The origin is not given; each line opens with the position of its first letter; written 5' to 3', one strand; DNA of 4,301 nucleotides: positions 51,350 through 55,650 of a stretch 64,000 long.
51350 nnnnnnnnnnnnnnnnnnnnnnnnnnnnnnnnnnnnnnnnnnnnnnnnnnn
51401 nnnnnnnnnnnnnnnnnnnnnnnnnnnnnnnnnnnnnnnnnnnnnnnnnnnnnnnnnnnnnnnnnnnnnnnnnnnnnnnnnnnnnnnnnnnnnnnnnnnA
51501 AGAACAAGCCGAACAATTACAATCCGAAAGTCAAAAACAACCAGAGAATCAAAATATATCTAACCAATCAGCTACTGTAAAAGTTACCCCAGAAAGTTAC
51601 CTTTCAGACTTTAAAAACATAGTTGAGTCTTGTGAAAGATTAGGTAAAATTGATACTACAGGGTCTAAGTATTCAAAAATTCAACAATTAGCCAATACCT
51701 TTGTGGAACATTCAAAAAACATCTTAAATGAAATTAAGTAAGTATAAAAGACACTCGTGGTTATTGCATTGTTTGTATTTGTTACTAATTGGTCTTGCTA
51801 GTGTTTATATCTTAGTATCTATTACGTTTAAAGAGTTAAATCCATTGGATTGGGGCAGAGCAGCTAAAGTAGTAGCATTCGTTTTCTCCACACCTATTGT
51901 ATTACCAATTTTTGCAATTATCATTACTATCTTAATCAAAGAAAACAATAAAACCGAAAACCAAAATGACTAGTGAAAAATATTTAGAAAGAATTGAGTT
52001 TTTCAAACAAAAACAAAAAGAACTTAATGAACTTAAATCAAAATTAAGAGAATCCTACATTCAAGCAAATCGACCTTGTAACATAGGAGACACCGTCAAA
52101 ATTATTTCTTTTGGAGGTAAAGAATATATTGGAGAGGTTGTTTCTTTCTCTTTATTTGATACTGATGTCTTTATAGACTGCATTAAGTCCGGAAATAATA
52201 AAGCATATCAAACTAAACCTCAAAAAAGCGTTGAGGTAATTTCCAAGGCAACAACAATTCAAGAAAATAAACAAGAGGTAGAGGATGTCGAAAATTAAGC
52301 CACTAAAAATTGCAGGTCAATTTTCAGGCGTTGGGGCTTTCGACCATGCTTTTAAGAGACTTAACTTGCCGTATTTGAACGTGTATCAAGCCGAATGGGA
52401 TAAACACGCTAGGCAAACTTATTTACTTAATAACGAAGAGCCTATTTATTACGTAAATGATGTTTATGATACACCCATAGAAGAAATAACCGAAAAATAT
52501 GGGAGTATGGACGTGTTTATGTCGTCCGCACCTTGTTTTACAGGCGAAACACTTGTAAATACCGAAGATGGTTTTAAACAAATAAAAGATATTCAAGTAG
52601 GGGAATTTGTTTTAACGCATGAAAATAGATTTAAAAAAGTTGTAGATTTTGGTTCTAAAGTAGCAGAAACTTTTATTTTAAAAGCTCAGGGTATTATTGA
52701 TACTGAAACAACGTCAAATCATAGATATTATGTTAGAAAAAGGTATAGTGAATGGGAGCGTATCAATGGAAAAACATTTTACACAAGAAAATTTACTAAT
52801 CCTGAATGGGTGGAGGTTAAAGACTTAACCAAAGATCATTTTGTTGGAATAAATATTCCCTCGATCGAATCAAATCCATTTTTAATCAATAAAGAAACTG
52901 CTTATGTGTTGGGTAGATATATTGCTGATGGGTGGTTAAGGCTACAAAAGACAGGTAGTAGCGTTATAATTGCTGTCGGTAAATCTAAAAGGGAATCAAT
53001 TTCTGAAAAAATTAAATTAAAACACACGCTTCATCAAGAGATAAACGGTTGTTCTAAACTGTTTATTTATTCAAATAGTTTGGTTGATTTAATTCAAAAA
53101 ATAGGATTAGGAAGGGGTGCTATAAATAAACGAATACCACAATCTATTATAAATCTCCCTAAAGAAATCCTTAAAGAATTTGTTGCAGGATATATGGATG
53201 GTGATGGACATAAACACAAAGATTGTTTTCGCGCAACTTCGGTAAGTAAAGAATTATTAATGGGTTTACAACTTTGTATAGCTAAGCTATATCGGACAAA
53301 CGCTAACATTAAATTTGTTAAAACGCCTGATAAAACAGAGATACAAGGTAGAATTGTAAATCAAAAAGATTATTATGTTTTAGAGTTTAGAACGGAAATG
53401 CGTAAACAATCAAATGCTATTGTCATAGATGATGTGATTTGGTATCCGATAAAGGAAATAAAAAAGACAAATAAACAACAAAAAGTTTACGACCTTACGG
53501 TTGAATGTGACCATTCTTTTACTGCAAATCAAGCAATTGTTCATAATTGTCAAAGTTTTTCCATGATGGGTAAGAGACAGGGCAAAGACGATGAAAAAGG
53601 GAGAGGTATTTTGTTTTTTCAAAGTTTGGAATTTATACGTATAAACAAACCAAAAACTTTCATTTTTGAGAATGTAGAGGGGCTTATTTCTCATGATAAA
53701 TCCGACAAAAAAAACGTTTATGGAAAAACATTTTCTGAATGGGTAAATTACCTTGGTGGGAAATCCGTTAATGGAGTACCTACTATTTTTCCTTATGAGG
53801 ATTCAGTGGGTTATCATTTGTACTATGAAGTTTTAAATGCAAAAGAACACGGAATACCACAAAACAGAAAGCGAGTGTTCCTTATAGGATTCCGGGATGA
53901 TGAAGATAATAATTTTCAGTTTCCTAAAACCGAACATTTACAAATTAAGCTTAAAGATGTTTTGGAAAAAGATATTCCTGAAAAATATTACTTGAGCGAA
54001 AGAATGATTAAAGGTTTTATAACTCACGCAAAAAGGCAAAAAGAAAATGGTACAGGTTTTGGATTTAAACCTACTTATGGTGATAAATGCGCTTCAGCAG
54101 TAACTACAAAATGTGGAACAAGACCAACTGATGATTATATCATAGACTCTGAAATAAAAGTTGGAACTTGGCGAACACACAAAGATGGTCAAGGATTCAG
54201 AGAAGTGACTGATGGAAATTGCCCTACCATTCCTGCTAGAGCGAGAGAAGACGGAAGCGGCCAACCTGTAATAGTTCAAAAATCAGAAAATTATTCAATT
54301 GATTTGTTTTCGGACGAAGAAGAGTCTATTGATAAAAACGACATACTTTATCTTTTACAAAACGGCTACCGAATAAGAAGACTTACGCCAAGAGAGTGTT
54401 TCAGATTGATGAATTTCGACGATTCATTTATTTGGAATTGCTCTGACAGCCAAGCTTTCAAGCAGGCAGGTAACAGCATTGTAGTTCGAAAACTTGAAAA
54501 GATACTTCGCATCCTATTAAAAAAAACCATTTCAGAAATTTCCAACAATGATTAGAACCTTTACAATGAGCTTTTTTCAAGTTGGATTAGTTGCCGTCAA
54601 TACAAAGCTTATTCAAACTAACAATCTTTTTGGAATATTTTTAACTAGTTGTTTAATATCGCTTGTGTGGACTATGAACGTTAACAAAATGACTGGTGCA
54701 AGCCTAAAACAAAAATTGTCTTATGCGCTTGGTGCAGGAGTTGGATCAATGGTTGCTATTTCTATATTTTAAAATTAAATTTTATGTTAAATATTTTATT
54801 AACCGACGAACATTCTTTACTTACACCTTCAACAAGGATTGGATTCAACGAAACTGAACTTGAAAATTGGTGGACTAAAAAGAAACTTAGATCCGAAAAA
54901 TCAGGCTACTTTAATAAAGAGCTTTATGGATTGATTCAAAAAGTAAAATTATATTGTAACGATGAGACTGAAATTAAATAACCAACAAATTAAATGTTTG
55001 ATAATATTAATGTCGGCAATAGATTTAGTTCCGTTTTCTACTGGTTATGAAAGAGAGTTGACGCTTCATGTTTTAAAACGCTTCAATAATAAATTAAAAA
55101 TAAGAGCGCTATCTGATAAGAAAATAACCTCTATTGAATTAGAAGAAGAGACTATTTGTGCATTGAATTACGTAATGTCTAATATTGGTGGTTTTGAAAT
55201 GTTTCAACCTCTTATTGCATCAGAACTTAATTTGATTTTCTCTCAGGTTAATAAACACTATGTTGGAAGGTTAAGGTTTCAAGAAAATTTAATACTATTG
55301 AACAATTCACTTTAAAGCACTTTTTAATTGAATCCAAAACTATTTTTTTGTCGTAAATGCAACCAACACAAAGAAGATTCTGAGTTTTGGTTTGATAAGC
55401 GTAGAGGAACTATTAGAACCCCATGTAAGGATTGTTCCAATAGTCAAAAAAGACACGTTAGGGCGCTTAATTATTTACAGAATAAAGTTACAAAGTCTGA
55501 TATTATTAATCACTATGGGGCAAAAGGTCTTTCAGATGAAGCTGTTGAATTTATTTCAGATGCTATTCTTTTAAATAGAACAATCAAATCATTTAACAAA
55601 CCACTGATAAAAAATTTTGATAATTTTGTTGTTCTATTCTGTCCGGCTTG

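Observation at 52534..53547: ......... intein inserted exactly at the catalytic cysteine of a C5-cytosine methyltransferase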

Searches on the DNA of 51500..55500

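Call 84: search_rna_families(source=window, start=51500, end=55500, threshold=evalue, max_evalue=1)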
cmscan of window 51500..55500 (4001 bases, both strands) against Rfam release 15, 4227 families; matches with E-value up to 1: 0.
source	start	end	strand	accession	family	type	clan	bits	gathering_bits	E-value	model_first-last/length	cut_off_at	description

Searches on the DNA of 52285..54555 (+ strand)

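Call 6: search_dna_similar(query=window:52285-54555:+, collection=phages, mode=near)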
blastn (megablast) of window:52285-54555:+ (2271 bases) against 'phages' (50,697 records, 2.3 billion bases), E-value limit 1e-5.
No match.

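Call 56: search_dna_similar(query=L004:2030-3030:+, collection=phages, mode=near, max_rows=30)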
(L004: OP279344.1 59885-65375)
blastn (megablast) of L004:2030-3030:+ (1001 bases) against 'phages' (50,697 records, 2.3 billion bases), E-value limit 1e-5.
Records with a match: 5; places in all: 5; records where one place covers at least 80% of the query: 5.
Best place of each record, by identity: >=99% 5.
By first word of the organism name: Escherichia 5.
By host as written in the record: Escherichia coli 2; Escherichia sp. STEC O157 2; Escherichia coli strain MG1655 Z1 1.
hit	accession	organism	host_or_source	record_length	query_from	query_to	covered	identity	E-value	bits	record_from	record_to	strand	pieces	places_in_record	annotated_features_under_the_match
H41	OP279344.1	Escherichia phage P1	Escherichia coli strain MG1655 Z1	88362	1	1001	100%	100.0%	0e+0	1849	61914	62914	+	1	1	dmt: Dmt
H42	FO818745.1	Escherichia phage RCS47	Escherichia coli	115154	1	1001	100%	99.5%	0e+0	1821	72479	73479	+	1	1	dmt: DNA methyltransferase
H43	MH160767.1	Escherichia phage vB_EcoM-Ro157c2YLVW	Escherichia sp. STEC O157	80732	1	1001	100%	99.5%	0e+0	1821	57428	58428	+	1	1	dmt: methyltransferase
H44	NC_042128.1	Escherichia phage RCS47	Escherichia coli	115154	1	1001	100%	99.5%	0e+0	1821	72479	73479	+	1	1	dmt: DNA methyltransferase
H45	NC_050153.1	Escherichia phage vB_EcoM-Ro157c2YLVW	Escherichia sp. STEC O157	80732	1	1001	100%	99.5%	0e+0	1821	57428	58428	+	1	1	dmt: DNA methyltransferase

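Call 81: search_dna_similar(query=L004:2030-3030:+, collection=ecoli_genomes, mode=near, max_rows=6)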
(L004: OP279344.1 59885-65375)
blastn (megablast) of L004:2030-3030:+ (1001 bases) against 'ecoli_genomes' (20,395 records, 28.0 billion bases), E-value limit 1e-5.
Records with a match: 153; places in all: 153; records where one place covers at least 80% of the query: 153.
Genomes with a match: 152 of 5426; with a place that covers at least 80% of the query: 152. Places per genome that has any: lowest 1, median 1, highest 2. On chromosomes: 5 places; on plasmids: 148.
Best place of each record, by identity: >=99% 153.
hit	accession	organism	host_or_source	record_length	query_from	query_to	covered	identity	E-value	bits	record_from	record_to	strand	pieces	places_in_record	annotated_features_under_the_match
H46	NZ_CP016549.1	Escherichia coli strain O177:H21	Homo sapiens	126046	1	1001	100%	100.0%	0e+0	1849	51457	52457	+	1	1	Dam family site-specific DNA-(adenine-N6)-methyltransferase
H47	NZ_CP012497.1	Escherichia coli strain 06-00048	alfalfa sprout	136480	1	1001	100%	100.0%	0e+0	1849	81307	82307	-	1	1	LAGLIDADG family homing endonuclease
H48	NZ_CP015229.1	Escherichia coli strain 06-00048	alfalfa sprout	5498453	1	1001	100%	100.0%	0e+0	1849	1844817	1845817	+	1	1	Dam family site-specific DNA-(adenine-N6)-methyltransferase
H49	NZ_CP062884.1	Escherichia coli strain Res13-Lact-PEA06-10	Sus scrofa domesticus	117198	1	1001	100%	100.0%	0e+0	1849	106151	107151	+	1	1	Dam family site-specific DNA-(adenine-N6)-methyltransferase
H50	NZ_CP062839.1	Escherichia coli strain Res13-Lact-PER02-33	Sus scrofa domesticus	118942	1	1001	100%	100.0%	0e+0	1849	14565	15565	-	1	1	Dam family site-specific DNA-(adenine-N6)-methyltransferase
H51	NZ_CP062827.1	Escherichia coli strain Res13-Lact-PER12-33-A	Sus scrofa domesticus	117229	1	1001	100%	100.0%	0e+0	1849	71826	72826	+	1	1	Dam family site-specific DNA-(adenine-N6)-methyltransferase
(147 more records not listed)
